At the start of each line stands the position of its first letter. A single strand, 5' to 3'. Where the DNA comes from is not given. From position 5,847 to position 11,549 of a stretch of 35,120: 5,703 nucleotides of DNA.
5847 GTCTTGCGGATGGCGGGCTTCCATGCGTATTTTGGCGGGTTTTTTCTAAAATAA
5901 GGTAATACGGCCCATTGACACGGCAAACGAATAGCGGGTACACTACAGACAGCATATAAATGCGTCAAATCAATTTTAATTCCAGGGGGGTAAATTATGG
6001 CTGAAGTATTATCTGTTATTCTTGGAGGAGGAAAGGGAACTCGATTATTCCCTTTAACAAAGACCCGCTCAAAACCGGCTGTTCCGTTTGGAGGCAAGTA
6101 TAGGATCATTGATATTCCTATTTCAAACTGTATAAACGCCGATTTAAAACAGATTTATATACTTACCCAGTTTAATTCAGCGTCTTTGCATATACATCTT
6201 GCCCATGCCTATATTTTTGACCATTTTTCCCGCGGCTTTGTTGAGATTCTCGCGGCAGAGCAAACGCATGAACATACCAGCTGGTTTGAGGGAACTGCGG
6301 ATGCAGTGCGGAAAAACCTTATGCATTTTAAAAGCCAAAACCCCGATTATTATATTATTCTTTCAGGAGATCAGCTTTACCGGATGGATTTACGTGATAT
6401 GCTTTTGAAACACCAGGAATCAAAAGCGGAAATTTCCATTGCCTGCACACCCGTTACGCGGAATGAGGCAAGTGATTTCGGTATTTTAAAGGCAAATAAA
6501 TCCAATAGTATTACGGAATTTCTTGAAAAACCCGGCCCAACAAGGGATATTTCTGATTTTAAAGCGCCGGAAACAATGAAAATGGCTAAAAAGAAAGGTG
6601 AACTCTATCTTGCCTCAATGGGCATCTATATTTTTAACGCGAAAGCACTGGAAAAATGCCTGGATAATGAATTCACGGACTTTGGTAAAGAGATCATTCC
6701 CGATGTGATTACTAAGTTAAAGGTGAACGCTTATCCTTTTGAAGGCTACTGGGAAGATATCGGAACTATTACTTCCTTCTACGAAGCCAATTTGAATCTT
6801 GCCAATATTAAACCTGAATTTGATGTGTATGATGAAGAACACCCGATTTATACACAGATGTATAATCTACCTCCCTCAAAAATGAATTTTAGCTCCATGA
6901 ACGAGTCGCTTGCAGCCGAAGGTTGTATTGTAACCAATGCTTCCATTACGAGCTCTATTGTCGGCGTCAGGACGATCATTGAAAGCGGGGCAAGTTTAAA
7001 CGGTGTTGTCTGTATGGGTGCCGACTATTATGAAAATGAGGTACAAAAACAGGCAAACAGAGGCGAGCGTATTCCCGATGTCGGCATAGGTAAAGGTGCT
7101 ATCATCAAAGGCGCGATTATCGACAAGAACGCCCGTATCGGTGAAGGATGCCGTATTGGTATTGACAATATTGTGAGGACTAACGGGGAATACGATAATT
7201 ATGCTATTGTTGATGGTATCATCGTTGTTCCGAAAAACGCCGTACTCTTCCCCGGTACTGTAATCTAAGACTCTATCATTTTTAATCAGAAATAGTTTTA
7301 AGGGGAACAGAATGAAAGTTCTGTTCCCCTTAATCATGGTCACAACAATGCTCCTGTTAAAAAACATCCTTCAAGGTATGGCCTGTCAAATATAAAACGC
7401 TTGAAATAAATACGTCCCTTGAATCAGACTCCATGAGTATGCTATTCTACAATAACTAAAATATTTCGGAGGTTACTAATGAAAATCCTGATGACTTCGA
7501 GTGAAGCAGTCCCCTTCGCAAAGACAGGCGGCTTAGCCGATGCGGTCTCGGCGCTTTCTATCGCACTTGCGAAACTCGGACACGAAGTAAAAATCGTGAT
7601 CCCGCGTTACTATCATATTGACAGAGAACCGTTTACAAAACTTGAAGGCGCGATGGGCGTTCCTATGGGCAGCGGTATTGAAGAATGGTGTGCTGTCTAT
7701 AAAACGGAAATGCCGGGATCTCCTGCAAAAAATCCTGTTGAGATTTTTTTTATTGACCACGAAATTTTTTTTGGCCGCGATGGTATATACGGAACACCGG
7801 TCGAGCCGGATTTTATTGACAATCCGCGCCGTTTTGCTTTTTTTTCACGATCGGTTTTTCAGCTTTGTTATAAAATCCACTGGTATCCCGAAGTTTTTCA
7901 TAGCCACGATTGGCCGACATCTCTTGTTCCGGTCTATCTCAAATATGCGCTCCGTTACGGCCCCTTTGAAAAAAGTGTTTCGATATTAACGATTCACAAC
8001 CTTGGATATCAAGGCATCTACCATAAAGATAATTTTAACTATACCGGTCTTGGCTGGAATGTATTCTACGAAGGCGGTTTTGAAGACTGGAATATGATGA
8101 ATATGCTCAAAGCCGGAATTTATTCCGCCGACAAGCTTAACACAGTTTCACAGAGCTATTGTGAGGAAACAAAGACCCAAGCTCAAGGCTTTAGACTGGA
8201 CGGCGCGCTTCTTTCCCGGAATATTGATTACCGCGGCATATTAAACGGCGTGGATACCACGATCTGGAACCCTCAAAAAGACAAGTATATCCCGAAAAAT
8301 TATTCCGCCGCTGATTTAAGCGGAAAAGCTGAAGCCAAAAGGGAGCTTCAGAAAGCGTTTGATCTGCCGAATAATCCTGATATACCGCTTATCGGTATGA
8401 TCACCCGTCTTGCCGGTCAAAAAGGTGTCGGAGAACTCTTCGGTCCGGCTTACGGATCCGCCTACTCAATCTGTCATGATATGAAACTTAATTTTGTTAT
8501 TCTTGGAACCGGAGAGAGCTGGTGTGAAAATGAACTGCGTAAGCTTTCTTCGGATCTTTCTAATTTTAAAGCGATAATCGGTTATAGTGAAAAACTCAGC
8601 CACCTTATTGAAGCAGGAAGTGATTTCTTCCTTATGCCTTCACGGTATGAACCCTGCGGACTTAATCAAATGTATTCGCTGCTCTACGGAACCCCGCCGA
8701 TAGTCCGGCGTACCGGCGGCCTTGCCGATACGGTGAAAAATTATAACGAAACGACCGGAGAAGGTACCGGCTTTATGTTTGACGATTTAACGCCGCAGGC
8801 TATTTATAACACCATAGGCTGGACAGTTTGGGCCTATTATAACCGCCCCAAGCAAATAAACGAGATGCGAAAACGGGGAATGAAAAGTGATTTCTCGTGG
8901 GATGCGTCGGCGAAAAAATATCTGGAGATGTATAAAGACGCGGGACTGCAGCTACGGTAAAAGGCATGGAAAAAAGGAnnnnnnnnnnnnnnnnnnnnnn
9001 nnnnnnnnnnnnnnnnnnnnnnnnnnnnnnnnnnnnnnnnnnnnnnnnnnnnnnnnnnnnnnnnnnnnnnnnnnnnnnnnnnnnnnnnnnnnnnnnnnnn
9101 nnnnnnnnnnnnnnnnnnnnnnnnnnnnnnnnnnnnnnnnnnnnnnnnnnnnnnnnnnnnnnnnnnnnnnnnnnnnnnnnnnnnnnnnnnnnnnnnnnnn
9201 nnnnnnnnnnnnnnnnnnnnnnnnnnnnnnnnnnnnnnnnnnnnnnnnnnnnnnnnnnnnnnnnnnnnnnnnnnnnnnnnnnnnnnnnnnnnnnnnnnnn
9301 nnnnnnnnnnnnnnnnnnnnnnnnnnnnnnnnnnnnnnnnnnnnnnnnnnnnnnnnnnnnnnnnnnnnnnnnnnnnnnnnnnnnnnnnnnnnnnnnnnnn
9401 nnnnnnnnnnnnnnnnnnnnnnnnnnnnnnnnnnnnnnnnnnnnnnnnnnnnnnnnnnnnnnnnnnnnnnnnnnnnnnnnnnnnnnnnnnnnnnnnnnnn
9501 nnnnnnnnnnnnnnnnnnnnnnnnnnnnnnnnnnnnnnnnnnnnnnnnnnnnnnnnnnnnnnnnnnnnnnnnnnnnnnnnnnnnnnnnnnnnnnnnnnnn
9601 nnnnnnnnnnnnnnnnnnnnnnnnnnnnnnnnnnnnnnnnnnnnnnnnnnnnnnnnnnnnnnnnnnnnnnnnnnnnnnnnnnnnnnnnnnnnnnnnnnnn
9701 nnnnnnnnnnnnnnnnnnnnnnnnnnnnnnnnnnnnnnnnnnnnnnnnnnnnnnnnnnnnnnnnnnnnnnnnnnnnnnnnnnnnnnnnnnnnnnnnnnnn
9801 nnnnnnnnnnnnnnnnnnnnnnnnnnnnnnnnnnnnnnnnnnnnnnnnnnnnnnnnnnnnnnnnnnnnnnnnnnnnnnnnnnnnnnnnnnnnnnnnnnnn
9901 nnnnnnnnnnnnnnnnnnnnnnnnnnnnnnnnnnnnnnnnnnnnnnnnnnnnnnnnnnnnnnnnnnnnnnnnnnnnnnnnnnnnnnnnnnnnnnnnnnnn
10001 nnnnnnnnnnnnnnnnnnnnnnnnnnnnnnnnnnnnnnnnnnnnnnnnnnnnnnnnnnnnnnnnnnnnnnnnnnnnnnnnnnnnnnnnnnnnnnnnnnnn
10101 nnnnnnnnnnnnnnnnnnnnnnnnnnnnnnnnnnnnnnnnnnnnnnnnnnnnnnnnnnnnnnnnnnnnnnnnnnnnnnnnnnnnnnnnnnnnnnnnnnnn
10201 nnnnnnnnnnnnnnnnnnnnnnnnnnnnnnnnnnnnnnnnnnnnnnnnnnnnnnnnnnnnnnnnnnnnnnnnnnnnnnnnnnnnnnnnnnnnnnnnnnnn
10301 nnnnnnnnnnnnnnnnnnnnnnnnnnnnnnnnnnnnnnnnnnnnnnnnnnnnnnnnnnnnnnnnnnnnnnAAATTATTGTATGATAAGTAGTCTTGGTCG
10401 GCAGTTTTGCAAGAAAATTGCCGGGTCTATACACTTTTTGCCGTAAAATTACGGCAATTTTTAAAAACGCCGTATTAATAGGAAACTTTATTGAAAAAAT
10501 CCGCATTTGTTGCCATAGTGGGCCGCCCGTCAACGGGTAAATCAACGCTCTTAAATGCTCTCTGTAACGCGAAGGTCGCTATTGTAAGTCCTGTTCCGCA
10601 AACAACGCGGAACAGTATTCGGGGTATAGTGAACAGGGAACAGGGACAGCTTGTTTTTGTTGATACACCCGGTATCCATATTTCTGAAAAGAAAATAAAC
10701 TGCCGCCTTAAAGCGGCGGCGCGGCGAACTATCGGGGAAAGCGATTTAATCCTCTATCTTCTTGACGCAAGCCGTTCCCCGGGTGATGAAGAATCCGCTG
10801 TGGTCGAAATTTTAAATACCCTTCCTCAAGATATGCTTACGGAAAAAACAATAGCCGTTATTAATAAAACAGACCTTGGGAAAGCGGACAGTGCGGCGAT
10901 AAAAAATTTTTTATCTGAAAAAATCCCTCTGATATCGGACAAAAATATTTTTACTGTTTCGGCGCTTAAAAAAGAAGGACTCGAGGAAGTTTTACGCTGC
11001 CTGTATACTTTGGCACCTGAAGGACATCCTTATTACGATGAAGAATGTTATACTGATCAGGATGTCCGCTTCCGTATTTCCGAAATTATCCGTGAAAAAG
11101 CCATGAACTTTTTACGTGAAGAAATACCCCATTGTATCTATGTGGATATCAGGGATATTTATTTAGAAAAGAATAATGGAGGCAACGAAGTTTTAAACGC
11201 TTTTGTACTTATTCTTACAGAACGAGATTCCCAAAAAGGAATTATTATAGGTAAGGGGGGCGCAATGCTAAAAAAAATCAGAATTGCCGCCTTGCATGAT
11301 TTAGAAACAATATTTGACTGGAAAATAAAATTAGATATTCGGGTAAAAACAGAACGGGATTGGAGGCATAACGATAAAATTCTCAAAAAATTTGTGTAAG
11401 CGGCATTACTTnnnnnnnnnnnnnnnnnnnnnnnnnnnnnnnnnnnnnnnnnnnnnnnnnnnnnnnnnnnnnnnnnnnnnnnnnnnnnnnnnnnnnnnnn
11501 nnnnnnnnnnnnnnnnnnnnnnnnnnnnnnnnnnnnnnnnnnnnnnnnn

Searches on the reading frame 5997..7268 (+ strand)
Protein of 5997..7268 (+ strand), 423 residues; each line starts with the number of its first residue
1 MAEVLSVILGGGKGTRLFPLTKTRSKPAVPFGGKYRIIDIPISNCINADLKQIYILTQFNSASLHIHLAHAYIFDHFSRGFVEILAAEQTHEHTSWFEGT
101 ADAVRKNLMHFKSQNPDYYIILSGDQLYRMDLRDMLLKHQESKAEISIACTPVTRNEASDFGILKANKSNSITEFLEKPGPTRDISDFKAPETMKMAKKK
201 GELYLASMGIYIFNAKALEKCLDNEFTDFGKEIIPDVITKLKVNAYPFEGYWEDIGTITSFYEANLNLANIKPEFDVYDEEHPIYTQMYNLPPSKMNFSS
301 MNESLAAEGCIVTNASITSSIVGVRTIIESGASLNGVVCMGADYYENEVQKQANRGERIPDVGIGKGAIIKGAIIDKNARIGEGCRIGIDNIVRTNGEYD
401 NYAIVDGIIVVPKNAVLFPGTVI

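Call 46: search_protein_families(library=pfam, proteins=[window:5997-7268:+], max_evalue=0.00001)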
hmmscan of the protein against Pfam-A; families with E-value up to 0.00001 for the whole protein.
window:5997-7268:+ (423 aa): 3 families
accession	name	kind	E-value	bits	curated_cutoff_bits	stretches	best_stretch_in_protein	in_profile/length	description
PF00483.29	NTP_transferase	-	7.8e-59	199.6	21.2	1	6-269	2-243/245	Nucleotidyl transferase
PF25247.1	LbH_GLGC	-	4.2e-43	146.9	27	1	290-422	2-135/135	GLGC left-handed parallel beta-helix domain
PF24894.1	Hexapep_GlmU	-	2.9e-09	37.4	23.3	0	359-391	55-87/104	GlmU-like, C-terminal hexapeptide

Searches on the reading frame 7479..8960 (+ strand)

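Call 46: search_protein_families(library=pfam, proteins=[window:7479-8960:+], max_evalue=0.00001)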
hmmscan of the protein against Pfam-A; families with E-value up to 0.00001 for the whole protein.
window:7479-8960:+ (493 aa): 4 families
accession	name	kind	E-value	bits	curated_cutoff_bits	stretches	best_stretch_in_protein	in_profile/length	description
PF08323.17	Glyco_transf_5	-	1e-71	241.9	22.7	1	2-244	1-237/239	Starch synthase catalytic domain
PF00534.26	Glycos_transf_1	-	1.5e-10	41.4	26.4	1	295-446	8-152/172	Glycosyl transferases group 1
PF13692.12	Glyco_trans_1_4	-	7.6e-08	33.2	27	1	305-446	4-136/142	Glycosyl transferases group 1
PF20706.3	GT4-conflict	-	9e-06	25.3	26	0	323-479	219-383/385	Family 4 Glycosyltransferase in conflict systems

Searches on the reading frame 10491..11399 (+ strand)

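Call 46: search_protein_families(library=pfam, proteins=[window:10491-11399:+], max_evalue=0.00001)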
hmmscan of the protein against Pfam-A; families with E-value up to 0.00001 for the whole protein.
window:10491-11399:+ (302 aa): 7 families
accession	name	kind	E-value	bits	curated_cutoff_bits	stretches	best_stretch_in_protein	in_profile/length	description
PF01926.29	MMR_HSR1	-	6e-25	88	21.9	1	7-126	2-113/113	50S ribosome-binding GTPase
PF07650.23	KH_2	-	1.5e-13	50.8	22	1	212-292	2-78/78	KH domain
PF00350.29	Dynamin_N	-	6e-12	46.3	27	0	7-40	1-34/168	Dynamin family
PF02421.24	FeoB_N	-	1.1e-09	38.4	27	1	7-168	3-153/156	Ferrous iron transport protein B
PF04548.22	AIG1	-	1.2e-06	28.5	27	1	8-146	4-143/212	AIG1 family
PF10662.15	PduV-EutP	-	1.9e-06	28.2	21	0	8-171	5-141/143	Ethanolamine utilisation - propanediol utilisation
PF00009.33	GTP_EFTU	-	4.8e-06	26.7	26.5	0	77-176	86-187/188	Elongation factor Tu GTP binding domain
